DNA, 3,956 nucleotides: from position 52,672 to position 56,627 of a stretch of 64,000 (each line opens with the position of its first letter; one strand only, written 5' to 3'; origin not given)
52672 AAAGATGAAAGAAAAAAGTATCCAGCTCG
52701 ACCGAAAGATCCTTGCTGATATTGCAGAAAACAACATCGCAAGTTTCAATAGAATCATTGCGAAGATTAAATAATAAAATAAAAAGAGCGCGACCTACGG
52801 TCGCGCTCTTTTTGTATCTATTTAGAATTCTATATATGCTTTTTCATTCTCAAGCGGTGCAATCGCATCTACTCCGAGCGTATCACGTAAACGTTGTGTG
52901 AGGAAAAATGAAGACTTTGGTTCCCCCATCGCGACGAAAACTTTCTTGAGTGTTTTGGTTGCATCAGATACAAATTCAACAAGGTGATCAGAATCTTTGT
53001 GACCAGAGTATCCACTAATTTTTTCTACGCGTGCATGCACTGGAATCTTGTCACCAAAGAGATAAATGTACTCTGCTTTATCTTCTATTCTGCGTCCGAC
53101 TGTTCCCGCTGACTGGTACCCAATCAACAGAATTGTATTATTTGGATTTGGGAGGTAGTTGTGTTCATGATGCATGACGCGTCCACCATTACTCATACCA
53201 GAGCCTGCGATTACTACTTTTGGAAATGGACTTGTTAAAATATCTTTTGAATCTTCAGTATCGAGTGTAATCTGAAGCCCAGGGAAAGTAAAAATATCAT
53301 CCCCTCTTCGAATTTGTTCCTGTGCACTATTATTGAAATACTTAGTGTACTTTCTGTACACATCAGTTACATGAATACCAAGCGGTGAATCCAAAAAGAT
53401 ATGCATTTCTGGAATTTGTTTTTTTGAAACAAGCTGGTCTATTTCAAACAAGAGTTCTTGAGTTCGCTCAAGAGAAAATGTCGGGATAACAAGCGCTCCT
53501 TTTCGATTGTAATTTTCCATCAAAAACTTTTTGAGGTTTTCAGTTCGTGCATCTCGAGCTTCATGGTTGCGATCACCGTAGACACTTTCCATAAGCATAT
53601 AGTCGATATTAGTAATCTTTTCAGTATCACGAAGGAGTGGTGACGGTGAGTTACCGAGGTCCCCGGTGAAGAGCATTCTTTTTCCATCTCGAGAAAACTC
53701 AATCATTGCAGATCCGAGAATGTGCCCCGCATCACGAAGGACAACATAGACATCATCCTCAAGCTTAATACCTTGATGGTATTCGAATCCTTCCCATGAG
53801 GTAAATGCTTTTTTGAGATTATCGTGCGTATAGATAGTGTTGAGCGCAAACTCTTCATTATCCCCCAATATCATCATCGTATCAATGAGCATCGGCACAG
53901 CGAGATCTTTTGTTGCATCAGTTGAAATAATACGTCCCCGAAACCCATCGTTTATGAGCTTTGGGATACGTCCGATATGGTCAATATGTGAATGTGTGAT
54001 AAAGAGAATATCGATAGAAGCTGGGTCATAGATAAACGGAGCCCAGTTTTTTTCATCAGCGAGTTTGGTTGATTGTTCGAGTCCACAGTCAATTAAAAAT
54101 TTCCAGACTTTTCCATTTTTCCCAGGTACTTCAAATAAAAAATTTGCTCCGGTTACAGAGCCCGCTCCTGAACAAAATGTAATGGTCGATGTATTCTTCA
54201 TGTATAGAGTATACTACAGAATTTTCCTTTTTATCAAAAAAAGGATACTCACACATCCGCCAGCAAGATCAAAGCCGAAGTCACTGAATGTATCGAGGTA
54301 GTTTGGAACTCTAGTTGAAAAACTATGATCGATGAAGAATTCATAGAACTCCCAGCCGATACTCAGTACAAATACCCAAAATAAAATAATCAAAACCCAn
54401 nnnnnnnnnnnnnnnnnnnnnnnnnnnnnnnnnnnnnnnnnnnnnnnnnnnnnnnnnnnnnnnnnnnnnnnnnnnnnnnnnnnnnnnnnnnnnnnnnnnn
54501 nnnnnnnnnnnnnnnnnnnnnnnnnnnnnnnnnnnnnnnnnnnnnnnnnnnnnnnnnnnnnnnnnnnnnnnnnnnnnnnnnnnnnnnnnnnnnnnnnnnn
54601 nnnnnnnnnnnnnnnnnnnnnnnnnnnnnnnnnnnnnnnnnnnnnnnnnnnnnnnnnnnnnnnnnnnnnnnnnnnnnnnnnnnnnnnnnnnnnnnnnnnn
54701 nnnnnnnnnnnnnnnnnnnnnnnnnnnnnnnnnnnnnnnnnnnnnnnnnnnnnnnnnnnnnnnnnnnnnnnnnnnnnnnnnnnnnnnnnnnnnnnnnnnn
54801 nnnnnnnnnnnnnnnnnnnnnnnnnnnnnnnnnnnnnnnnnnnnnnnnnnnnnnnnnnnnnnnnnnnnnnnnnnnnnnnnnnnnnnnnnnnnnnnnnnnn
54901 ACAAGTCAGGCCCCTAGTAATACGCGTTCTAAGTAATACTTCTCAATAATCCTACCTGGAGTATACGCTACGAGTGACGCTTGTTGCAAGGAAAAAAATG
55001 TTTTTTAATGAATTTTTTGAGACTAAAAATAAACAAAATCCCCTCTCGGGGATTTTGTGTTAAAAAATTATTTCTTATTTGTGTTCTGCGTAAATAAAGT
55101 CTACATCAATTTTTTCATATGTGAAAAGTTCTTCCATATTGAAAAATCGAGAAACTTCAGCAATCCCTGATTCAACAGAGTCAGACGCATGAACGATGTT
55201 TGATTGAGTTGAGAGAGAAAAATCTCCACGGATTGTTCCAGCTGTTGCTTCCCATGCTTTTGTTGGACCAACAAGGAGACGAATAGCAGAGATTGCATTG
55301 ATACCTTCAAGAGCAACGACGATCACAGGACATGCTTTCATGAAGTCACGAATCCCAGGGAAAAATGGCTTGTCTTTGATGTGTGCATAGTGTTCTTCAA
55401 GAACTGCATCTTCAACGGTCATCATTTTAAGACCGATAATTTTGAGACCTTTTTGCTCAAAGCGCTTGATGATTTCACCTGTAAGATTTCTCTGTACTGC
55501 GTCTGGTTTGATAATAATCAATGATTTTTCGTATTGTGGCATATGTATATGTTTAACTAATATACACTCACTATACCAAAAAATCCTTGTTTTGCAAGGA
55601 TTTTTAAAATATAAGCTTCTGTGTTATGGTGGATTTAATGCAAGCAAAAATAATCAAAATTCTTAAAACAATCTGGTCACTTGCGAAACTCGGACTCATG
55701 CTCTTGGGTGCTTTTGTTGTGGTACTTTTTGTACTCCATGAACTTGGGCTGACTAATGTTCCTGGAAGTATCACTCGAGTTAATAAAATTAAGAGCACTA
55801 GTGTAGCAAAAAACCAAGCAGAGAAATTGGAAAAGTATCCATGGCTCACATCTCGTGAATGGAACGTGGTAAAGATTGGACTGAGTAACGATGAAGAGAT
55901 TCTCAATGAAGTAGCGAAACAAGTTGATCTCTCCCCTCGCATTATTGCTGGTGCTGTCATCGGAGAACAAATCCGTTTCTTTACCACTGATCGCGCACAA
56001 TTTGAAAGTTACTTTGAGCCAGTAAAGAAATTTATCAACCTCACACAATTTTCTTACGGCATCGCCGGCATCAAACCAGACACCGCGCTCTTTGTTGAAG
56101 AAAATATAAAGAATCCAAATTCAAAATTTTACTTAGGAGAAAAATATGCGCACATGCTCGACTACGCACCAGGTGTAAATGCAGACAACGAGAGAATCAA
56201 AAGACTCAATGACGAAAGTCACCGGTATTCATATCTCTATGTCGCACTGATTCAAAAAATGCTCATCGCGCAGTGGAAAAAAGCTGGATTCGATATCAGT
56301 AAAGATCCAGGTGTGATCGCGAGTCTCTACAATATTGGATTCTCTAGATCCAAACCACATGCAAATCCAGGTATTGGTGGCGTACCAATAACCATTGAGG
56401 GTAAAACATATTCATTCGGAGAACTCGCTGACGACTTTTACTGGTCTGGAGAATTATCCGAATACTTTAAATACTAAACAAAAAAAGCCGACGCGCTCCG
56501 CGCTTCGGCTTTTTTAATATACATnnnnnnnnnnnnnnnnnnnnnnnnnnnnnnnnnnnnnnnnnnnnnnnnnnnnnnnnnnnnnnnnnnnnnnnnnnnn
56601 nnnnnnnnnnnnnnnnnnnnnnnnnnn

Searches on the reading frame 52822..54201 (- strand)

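Call 18: search_protein_families(library=pfam, proteins=[window:52822-54201:-], max_evalue=0.01)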
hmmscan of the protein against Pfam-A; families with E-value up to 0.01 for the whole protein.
window:52822-54201:- (459 aa): 5 families
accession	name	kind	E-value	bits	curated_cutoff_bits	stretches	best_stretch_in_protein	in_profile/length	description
PF10996.14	Beta-Casp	-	4e-35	121.4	27.7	1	247-372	1-120/120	Beta-Casp domain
PF00753.33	Lactamase_B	-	1.5e-09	38.5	22.7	1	35-193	18-161/196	Metallo-beta-lactamase superfamily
PF16661.11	Lactamase_B_6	-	2.2e-09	37.4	27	1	34-181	8-161/193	Metallo-beta-lactamase superfamily domain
PF07521.17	RMMBL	-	1.6e-08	34.8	21.6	1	386-449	2-63/63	Zn-dependent metallo-hydrolase RNA specificity domain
PF12706.13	Lactamase_B_2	-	3.3e-08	33.8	27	1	35-210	3-169/200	Beta-lactamase superfamily domain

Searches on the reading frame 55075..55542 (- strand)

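Call 19: search_protein_families(library=pfam, proteins=[window:55075-55542:-], max_evalue=0.01)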
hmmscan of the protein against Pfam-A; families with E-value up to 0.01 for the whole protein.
window:55075-55542:- (155 aa): 1 family
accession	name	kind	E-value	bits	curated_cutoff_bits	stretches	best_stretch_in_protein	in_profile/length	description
PF00334.24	NDK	-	4e-48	163.2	27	1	5-138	1-134/135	Nucleoside diphosphate kinase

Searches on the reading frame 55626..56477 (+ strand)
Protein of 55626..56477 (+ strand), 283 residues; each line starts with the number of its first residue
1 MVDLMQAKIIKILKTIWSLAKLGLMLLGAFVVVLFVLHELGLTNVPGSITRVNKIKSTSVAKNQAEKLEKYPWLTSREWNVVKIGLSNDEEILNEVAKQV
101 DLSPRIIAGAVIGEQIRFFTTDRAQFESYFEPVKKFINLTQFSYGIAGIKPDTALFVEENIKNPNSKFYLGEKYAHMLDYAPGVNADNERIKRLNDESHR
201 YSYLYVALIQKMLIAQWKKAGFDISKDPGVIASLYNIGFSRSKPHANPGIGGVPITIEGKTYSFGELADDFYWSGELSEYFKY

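Call 19: search_protein_families(library=pfam, proteins=[window:55626-56477:+], max_evalue=0.01)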
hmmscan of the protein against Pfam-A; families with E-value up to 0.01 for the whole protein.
window:55626-56477:+ (283 aa): 1 family
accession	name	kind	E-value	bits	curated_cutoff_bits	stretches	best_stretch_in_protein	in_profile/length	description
PF07182.16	DUF1402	-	5.1e-07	29.6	27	1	201-245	220-265/300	Protein of unknown function (DUF1402)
